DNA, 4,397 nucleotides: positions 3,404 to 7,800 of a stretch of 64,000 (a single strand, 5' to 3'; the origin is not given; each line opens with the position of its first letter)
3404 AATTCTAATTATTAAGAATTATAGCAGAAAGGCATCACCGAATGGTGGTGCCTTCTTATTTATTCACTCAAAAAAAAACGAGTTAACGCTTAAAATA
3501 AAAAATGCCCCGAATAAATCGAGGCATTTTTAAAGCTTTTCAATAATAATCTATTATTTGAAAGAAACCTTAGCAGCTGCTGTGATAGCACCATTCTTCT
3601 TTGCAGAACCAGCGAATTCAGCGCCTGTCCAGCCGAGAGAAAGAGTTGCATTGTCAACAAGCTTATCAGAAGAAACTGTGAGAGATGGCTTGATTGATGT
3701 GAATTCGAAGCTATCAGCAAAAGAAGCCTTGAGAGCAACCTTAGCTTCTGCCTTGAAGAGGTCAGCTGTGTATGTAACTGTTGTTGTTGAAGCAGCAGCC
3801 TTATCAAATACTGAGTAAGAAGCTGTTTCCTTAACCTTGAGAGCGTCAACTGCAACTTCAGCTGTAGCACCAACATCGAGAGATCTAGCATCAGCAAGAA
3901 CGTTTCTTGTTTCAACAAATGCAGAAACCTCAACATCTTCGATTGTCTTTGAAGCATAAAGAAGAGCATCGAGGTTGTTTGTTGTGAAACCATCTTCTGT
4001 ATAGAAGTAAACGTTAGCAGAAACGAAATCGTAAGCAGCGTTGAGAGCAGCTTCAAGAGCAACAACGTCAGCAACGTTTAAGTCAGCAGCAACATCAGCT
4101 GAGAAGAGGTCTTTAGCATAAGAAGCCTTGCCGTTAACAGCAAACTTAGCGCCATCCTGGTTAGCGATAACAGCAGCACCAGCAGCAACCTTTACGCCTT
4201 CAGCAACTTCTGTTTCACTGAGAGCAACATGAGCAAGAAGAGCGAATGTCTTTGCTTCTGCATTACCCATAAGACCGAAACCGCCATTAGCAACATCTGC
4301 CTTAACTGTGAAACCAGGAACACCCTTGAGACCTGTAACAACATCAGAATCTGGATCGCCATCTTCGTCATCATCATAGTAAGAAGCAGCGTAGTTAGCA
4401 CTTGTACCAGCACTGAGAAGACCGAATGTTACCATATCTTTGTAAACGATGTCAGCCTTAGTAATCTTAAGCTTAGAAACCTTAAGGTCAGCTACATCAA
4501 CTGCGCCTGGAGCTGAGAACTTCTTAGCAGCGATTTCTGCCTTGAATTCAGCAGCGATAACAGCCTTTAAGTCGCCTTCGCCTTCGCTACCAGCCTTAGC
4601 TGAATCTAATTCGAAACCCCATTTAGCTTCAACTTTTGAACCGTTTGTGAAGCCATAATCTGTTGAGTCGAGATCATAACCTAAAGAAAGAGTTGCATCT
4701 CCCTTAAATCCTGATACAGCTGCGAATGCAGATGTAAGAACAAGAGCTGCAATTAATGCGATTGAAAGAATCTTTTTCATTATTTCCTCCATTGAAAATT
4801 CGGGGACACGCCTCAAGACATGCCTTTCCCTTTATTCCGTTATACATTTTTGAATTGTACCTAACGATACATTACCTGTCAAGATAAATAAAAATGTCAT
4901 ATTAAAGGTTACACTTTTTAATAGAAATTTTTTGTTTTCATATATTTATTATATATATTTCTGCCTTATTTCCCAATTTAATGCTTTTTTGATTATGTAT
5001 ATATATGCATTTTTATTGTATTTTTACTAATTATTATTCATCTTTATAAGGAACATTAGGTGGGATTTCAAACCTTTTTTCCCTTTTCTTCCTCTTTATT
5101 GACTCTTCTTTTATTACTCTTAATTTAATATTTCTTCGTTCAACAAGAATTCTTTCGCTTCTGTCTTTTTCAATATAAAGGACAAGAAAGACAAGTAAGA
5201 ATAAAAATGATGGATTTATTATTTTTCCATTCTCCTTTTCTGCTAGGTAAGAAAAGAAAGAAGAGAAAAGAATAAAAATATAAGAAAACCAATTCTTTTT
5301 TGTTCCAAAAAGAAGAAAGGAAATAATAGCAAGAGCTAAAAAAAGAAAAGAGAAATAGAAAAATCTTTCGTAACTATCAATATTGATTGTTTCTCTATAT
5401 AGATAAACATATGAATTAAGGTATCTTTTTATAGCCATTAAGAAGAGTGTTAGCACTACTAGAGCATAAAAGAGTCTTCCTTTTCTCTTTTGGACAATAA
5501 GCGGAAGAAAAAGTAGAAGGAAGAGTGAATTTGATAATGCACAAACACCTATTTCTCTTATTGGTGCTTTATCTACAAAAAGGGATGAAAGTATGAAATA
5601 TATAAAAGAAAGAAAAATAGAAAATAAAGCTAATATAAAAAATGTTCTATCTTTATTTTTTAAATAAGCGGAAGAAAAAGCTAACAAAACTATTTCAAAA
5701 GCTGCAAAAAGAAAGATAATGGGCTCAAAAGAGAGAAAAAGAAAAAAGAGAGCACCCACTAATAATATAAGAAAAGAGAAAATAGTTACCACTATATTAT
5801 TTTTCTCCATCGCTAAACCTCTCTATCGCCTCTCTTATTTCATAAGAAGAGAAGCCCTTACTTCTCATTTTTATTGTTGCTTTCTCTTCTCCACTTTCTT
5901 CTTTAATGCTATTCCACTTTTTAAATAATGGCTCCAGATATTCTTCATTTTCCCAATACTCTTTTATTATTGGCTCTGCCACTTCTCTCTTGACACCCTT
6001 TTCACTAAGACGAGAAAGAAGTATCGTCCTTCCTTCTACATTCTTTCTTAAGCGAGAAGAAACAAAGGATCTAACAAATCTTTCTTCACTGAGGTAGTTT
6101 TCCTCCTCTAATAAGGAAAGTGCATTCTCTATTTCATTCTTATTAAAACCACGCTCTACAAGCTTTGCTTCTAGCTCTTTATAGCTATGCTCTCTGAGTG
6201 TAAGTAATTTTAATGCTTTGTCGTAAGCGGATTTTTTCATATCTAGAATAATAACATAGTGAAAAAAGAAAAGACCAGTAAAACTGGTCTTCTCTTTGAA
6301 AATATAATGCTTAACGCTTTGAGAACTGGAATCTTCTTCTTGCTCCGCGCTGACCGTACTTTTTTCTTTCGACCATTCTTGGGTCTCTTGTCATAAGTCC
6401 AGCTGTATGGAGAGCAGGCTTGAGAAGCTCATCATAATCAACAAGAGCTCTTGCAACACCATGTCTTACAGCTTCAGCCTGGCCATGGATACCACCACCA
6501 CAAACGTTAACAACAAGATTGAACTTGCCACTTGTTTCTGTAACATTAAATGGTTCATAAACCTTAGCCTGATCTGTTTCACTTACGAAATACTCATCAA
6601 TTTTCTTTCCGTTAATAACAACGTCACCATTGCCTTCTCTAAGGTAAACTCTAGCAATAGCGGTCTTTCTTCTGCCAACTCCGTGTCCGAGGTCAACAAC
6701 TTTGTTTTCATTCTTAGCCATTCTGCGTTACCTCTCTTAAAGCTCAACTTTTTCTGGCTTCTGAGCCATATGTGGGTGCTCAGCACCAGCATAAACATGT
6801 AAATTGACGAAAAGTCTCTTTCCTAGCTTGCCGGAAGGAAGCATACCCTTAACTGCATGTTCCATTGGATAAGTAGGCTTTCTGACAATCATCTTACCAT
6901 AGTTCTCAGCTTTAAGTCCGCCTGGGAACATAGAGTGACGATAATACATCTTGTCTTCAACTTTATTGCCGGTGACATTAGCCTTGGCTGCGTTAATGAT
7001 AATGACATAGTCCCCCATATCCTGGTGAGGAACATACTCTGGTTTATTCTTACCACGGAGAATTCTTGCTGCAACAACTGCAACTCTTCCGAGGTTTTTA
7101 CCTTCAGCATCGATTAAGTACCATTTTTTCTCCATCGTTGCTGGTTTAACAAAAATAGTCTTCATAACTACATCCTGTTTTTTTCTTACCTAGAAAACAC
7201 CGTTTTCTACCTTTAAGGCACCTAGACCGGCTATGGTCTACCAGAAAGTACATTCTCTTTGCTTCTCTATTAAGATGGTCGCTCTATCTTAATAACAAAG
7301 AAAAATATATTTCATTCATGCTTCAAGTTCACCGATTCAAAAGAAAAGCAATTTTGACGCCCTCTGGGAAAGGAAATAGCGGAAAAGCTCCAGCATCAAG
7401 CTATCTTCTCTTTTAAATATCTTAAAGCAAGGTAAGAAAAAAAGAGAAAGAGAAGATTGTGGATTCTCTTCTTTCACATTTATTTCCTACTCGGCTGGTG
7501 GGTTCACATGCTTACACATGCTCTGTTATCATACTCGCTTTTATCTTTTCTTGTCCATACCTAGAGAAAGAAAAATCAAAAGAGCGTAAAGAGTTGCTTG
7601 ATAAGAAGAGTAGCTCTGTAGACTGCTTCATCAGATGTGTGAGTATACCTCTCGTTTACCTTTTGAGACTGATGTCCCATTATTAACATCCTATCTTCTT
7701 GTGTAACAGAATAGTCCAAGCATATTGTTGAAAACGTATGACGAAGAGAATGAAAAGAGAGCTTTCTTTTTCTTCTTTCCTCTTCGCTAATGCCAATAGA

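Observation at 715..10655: Same divergent 'tyrosine recombinase / surface-protein paralog' gene pair occurs twice, bracketing rplM-rpsI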

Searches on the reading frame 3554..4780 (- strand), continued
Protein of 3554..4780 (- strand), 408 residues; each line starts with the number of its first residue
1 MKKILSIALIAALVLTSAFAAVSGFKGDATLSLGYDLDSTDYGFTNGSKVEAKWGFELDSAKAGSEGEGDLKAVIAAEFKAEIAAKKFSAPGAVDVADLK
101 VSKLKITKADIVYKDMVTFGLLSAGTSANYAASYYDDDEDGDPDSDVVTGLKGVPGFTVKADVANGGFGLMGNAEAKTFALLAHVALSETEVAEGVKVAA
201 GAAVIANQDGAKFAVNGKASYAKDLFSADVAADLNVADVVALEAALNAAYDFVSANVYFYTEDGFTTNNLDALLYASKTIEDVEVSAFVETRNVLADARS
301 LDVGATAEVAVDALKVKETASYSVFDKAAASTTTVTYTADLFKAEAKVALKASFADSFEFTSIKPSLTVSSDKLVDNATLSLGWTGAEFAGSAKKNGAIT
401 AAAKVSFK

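Call 93: fold_search(model_id=the predicted structure, library=pdb)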
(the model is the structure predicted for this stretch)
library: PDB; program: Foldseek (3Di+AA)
matches with E <= 10: 620; with E <= 0.001: 24
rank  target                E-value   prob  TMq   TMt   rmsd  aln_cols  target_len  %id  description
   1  2prn                  3.0e-05  1.00  0.31  0.40  11.4       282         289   12  RHODOPSEUDOMONAS BLASTICA PORIN, TRIPLE MUTANT E1M, E99W, A116W (released 1999-01-13)
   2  1bh3                  6.3e-05  1.00  0.31  0.40  13.8       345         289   11  E1M, A116K MUTANT OF RH. BLASTICA PORIN (released 1998-08-12)
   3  1prn                  7.9e-05  1.00  0.31  0.40  11.4       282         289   12  REFINED STRUCTURE OF PORIN FROM RHODOPSEUDOMONAS BLASTICA AND COMPARISON WITH THE PORIN FROM RHODOBACTER CAPSULATUS (released 1994-10-15)
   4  5prn                  8.3e-05  1.00  0.31  0.40  11.4       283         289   12  E1M, Y96W, S119W MUTANT OF RH. BLASTICA PORIN (released 1998-08-12)
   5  7prn                  1.1e-04  1.00  0.31  0.40  11.4       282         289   12  E1M, D97A, E99A MUTANT OF RH. BLASTICA PORIN (released 1998-08-12)
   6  3prn                  1.3e-04  1.00  0.31  0.41  11.3       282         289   12  E1M, A104W MUTANT OF RH. BLASTICA PORIN (released 1998-08-12)
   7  6prn                  1.7e-04  1.00  0.30  0.40  11.5       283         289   12  E1M, K50A, R52A MUTANT OF RH. BLASTICA PORIN (released 1998-08-12)
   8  2vqi_A                2.0e-04  1.00  0.32  0.29  15.9       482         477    7  Structure of the P pilus usher (PapC) translocation pore (released 2008-05-27)
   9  7lhg_C                2.3e-04  1.00  0.33  0.19  19.8       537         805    8  Cryo-EM structure of E. coli P pilus tip assembly intermediate PapC-PapD-PapK-PapG in the first conformation (released 2021-08-11)
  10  8prn                  2.6e-04  1.00  0.31  0.40  14.6       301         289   14  E1M, K50A, R52A, D97A, E99A MUTANT OF RH. BLASTICA PORIN (released 1998-08-12)
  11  6g73_B                2.7e-04  1.00  0.31  0.42  15.0       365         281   12  The dynamic nature of the VDAC1 channels in bilayers: human VDAC1 at 3.3 Angstrom resolution (released 2019-04-24)
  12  5ldt_A                3.6e-04  1.00  0.29  0.29  13.8       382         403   10  Crystal Structures of MOMP from Campylobacter jejuni (released 2016-10-26)
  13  2vqi_B                3.9e-04  1.00  0.30  0.27  16.8       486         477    8  Structure of the P pilus usher (PapC) translocation pore (released 2008-05-27)
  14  9fxs_D                3.9e-04  1.00  0.31  0.21  22.8       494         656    7  Cryo-EM structure of the type 1 pilus complex including pilus rod and FimI-bound assembly platform after incorporation (released 2025-06-04)
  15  1gfq                  4.1e-04  1.00  0.31  0.36  15.0       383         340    8  OMPF PORIN (MUTANT R82C) (released 1996-12-07)
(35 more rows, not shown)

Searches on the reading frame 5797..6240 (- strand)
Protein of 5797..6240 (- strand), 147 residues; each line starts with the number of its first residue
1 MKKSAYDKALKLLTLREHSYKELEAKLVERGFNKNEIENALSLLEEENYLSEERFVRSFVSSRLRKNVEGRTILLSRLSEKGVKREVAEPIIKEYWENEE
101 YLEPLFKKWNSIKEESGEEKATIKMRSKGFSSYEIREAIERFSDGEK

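Call 3: search_protein_families(library=pfam, proteins=[window:5797-6240:-], max_evalue=0.01)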
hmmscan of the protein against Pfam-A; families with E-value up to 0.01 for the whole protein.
window:5797-6240:- (147 aa): 4 families
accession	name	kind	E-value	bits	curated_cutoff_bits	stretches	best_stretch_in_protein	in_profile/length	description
PF21982.2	RecX_HTH1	-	9.9e-16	57.9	26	1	5-41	1-37/40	RecX, first three-helix domain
PF02631.22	RecX_HTH2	-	1e-07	32.5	26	1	51-89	1-39/42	RecX, second three-helix domain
PF22448.1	RepB_primase_C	-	6.8e-06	26.3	26.1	0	122-143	11-32/54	RepB DNA-primase C-terminal helical domain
PF04361.18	DUF494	-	3.8e-05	24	22.6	1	20-54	21-55/153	Protein of unknown function (DUF494)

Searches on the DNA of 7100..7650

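Call 85: search_rna_families(source=window, start=7100, end=7650, threshold=evalue, max_evalue=1)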
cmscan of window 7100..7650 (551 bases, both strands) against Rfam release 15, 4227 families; matches with E-value up to 1: 3.
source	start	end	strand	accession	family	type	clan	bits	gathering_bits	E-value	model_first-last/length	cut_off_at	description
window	7400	7460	+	RF02266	XIST_intron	Gene; lncRNA;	-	25.5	70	0.024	1-68/68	no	XIST 3' intron conserved motif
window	7259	7430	-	RF01291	SNORD97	Gene; snRNA; snoRNA; CD-box;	-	22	45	0.21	1-142/142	no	Small nucleolar RNA SNORD97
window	7319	7429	-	RF03743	MIR7696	Gene; miRNA;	-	19.8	83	0.48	1-88/88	no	MIR7696 microRNA precursor family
